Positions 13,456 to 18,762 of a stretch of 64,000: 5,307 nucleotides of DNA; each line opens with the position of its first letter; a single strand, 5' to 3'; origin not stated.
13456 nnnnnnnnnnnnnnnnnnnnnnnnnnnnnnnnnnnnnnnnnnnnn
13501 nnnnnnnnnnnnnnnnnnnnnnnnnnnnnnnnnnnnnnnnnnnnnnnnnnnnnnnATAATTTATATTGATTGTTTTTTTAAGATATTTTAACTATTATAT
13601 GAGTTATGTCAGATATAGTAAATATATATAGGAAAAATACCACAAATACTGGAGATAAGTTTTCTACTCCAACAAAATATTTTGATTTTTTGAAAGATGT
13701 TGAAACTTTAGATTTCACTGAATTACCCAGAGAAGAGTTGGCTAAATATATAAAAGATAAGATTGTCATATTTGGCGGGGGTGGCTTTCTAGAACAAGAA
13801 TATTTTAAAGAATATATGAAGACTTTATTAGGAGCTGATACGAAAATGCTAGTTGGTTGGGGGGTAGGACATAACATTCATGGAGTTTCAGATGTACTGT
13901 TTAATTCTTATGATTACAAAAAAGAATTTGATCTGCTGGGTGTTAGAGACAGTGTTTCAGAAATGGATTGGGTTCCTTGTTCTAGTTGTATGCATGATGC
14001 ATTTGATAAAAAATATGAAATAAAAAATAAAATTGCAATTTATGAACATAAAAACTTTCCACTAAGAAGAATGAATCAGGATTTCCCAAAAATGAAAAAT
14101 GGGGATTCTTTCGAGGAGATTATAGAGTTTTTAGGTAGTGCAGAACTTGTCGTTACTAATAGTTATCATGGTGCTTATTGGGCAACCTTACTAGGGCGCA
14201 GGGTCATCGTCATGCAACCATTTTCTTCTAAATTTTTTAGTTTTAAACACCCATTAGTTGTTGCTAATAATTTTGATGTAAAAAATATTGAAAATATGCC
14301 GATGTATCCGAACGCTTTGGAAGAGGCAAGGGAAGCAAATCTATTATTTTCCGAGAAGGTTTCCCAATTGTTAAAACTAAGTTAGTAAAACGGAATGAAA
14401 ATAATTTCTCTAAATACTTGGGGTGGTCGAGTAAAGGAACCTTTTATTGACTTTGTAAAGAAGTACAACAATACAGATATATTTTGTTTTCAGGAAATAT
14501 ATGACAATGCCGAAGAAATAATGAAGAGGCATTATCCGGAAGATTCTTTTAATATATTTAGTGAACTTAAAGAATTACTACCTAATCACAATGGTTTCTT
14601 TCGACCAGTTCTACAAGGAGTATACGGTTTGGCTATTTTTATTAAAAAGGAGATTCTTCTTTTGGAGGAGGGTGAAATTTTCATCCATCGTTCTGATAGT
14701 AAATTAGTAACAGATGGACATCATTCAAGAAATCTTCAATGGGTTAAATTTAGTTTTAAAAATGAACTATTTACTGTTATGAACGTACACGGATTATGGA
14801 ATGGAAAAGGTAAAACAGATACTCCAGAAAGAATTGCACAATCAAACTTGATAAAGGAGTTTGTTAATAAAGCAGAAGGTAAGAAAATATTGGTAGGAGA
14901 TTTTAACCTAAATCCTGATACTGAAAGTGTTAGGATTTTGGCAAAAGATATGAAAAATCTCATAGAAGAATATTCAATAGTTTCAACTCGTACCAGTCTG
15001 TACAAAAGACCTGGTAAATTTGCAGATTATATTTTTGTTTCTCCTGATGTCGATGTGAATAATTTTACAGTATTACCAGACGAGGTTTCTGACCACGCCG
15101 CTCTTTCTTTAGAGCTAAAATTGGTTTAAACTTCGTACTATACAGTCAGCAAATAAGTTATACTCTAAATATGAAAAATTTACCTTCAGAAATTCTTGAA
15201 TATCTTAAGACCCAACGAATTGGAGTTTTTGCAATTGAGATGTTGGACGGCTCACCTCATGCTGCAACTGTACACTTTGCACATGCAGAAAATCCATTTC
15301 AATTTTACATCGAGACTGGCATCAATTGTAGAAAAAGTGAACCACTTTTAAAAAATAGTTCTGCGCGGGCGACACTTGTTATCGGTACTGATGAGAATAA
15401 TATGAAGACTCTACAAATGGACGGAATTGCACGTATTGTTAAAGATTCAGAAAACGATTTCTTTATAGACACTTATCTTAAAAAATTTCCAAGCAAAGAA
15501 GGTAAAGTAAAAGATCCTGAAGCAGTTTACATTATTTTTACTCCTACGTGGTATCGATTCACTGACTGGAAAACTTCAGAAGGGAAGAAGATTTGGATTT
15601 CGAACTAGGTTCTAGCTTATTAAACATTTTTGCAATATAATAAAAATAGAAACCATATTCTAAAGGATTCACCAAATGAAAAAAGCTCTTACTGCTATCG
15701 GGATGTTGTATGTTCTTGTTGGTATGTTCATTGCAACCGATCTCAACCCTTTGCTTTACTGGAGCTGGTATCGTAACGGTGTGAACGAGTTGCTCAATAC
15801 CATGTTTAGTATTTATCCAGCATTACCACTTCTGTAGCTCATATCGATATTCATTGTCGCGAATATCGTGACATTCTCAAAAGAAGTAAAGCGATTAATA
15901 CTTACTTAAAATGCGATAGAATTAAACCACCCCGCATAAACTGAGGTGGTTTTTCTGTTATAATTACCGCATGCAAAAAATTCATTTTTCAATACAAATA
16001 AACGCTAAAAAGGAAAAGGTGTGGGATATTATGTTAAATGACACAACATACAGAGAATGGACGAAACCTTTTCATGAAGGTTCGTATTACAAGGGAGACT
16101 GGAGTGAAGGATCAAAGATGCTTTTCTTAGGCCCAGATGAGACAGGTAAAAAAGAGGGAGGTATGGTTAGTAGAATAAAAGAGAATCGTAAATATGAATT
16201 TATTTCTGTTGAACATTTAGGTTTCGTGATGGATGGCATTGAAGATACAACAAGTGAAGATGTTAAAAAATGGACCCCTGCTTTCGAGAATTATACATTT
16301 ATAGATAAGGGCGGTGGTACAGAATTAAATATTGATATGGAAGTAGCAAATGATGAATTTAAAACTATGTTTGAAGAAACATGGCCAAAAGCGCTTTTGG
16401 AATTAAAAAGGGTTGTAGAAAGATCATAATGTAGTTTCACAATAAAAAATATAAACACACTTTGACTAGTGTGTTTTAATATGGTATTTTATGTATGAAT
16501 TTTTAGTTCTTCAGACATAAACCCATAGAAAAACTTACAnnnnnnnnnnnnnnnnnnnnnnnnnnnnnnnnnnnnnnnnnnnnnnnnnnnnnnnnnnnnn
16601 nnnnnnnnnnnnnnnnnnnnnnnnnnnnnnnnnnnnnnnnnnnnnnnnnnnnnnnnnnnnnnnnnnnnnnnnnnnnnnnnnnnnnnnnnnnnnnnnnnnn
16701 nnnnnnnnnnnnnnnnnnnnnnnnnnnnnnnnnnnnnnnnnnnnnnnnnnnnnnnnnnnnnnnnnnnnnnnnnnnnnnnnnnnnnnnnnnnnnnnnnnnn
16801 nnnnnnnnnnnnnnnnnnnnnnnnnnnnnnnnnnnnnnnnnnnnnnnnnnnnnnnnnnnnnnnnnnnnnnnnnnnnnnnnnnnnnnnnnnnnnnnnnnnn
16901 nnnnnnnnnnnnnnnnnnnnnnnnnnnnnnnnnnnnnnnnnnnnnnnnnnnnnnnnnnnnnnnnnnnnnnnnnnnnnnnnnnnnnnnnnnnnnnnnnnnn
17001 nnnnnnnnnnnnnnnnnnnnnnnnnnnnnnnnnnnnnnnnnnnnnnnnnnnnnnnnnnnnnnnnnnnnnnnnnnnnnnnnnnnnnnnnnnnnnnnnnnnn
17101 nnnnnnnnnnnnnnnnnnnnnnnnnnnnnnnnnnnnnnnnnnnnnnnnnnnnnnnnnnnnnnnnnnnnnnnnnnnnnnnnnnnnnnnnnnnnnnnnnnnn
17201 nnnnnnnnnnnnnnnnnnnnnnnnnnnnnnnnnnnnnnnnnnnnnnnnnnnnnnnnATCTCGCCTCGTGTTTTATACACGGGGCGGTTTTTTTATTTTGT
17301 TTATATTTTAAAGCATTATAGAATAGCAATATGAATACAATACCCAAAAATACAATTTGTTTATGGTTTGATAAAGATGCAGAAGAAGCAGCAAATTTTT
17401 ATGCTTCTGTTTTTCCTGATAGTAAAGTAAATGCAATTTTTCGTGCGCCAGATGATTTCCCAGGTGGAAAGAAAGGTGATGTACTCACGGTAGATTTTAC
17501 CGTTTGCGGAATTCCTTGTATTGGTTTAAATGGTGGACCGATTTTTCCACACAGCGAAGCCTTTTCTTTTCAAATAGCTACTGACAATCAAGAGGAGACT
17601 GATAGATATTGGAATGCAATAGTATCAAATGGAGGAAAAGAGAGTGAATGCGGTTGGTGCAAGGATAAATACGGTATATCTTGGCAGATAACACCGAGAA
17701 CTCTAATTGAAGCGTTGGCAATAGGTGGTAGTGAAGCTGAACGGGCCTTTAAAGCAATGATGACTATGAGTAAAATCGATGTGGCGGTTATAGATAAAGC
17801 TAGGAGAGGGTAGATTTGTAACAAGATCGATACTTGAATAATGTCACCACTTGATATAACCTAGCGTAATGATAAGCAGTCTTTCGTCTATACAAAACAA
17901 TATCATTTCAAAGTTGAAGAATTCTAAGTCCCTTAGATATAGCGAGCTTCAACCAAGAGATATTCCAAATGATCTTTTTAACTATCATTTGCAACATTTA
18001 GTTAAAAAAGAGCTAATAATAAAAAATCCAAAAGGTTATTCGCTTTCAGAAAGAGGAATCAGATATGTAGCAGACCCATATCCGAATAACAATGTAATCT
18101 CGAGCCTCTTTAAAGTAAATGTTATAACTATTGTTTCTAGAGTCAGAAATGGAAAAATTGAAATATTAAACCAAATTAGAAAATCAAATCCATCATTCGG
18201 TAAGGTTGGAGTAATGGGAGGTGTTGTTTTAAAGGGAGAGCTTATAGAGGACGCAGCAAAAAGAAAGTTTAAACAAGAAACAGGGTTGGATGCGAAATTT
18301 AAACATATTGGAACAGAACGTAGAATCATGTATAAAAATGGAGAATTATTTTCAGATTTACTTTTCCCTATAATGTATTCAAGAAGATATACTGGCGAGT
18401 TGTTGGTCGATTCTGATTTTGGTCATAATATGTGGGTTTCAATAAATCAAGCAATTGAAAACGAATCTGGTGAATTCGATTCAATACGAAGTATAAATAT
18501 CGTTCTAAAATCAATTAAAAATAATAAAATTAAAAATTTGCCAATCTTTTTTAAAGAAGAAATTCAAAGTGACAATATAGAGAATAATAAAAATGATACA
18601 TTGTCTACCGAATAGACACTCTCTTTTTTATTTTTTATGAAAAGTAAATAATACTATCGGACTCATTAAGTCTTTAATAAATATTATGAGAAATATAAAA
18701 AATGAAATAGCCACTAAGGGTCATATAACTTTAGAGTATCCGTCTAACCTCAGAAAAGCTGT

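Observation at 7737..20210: tRNA-Gln-proximal accessory island (~12 kb) between dnaX and typA with a decayed XRE regulator gene at its edge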

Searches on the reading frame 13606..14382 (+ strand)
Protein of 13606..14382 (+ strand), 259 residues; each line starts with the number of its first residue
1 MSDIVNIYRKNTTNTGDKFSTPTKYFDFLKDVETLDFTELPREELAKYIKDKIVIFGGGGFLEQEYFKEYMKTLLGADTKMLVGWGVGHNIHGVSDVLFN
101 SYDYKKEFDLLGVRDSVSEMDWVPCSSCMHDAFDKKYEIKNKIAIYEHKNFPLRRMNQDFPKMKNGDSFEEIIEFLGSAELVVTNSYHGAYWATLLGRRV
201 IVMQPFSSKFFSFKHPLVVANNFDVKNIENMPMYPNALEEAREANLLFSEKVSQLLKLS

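Call 6: search_protein_families(library=pfam, proteins=[window:13606-14382:+], max_evalue=0.01)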
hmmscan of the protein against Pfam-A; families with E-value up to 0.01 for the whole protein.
window:13606-14382:+ (259 aa): 1 family
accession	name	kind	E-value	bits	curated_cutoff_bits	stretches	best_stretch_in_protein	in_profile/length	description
PF04230.19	PS_pyruv_trans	-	1.1e-11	45.7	25.3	1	31-203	21-276/280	Polysaccharide pyruvyl transferase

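Call 71: search_protein_families(library=ncbifam, proteins=[window:13606-14382:+], max_evalue=0.001)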
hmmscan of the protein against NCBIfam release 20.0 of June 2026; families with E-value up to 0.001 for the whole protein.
window:13606-14382:+ (259 aa): 0 families

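Call 84: search_protein_families(library=padloc, proteins=[window:13606-14382:+], max_evalue=0.001)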
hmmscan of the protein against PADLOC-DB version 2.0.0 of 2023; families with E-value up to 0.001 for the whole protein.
window:13606-14382:+ (259 aa): 0 families

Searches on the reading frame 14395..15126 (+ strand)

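Call 6: search_protein_families(library=pfam, proteins=[window:14395-15126:+], max_evalue=0.01)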
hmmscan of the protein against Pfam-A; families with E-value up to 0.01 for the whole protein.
window:14395-15126:+ (244 aa): 1 family
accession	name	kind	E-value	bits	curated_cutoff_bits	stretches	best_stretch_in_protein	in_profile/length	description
PF03372.29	Exo_endo_phos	-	1.6e-15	57.8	24.5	1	5-234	2-225/225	Endonuclease/Exonuclease/phosphatase family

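Call 71: search_protein_families(library=ncbifam, proteins=[window:14395-15126:+], max_evalue=0.001)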
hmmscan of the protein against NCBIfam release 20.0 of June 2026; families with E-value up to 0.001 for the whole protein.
window:14395-15126:+ (244 aa): 5 families
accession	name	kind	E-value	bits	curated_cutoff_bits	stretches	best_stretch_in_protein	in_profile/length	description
NF003842.0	PRK05421.1-4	equivalog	1.6e-05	24.4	144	1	14-243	45-257/259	endonuclease/exonuclease/phosphatase family protein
NF003841.0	PRK05421.1-3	equivalog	4e-05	23.2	223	1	122-242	145-259/261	endonuclease/exonuclease/phosphatase family protein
TIGR00195.1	exoDNase_III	equivalog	0.00022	21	182.55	1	1-180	1-157/254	exodeoxyribonuclease III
NF003840.0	PRK05421.1-2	equivalog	0.00043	19.5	163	1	115-243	156-280/282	endonuclease/exonuclease/phosphatase family protein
TIGR00633.1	xth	equivalog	0.00054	19.6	99.05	0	1-178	1-158/255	exodeoxyribonuclease III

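Call 81: search_protein_families(library=padloc, proteins=[window:14395-15126:+], max_evalue=0.001)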
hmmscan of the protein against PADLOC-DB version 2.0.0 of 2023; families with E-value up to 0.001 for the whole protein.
window:14395-15126:+ (244 aa): 0 families

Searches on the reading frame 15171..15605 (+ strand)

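Call 6: search_protein_families(library=pfam, proteins=[window:15171-15605:+], max_evalue=0.01)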
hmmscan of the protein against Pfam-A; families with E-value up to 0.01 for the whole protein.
window:15171-15605:+ (145 aa): 1 family
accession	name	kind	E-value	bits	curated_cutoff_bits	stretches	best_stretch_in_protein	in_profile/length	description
PF01243.27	PNPOx_N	-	7.1e-07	30.1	28.1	1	5-130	2-118/120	Pyridoxamine 5'-phosphate oxidase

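Call 81: search_protein_families(library=padloc, proteins=[window:15171-15605:+], max_evalue=0.001)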
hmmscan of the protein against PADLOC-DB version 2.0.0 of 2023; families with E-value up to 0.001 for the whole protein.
window:15171-15605:+ (145 aa): 0 families

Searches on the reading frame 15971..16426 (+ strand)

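Call 6: search_protein_families(library=pfam, proteins=[window:15971-16426:+], max_evalue=0.01)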
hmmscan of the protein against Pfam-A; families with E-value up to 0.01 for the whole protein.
window:15971-16426:+ (152 aa): 2 families
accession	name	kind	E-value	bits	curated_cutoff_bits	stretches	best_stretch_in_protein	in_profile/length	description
PF10604.15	Polyketide_cyc2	-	2e-05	25.3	27.4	1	1-144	1-136/142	Polyketide cyclase / dehydrase and lipid transport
PF08327.17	AHSA1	-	3.3e-05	24.6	22.1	1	11-150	1-125/125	Activator of Hsp90 ATPase homolog 1-like protein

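Call 81: search_protein_families(library=padloc, proteins=[window:15971-16426:+], max_evalue=0.001)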
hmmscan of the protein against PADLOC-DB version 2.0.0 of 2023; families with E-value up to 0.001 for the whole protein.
window:15971-16426:+ (152 aa): 0 families

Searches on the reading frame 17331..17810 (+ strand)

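Call 7: search_protein_families(library=pfam, proteins=[window:17331-17810:+], max_evalue=0.01)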
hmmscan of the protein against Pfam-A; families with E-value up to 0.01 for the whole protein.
window:17331-17810:+ (160 aa): 1 family
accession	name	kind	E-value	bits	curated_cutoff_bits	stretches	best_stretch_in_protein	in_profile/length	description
PF06983.19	3-dmu-9_3-mt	-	6.1e-50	169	24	1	6-121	2-116/116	3-demethylubiquinone-9 3-methyltransferase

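Call 84: search_protein_families(library=padloc, proteins=[window:17331-17810:+], max_evalue=0.001)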
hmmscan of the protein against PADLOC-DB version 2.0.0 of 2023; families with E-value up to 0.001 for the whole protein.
window:17331-17810:+ (160 aa): 0 families

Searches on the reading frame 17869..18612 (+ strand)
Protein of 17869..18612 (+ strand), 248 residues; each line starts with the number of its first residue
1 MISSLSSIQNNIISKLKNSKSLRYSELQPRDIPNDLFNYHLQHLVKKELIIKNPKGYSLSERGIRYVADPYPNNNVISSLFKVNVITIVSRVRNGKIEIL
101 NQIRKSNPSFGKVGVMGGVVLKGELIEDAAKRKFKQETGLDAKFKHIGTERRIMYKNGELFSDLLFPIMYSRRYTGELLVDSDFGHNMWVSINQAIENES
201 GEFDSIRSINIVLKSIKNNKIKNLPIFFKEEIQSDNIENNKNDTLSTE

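Call 7: search_protein_families(library=pfam, proteins=[window:17869-18612:+], max_evalue=0.01)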
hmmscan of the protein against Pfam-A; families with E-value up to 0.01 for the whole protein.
window:17869-18612:+ (248 aa): 2 families
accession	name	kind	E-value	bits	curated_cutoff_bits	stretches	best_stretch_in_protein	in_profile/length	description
PF00293.34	NUDIX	-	4.3e-08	33.7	21.1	1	92-197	10-119/134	NUDIX domain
PF24038.1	DUF7347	-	0.00019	22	27.6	1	11-67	15-74/77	Domain of unknown function (DUF7347)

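Call 71: search_protein_families(library=ncbifam, proteins=[window:17869-18612:+], max_evalue=0.001)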
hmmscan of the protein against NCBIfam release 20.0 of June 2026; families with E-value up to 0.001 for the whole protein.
window:17869-18612:+ (248 aa): 0 families

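Call 81: search_protein_families(library=padloc, proteins=[window:17869-18612:+], max_evalue=0.001)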
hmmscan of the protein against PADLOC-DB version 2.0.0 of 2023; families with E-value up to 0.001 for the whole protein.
window:17869-18612:+ (248 aa): 1 family
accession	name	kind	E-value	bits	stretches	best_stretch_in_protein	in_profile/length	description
PDLC02930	NDT_II-A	-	0.00044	17.9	0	33-89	215-258/272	-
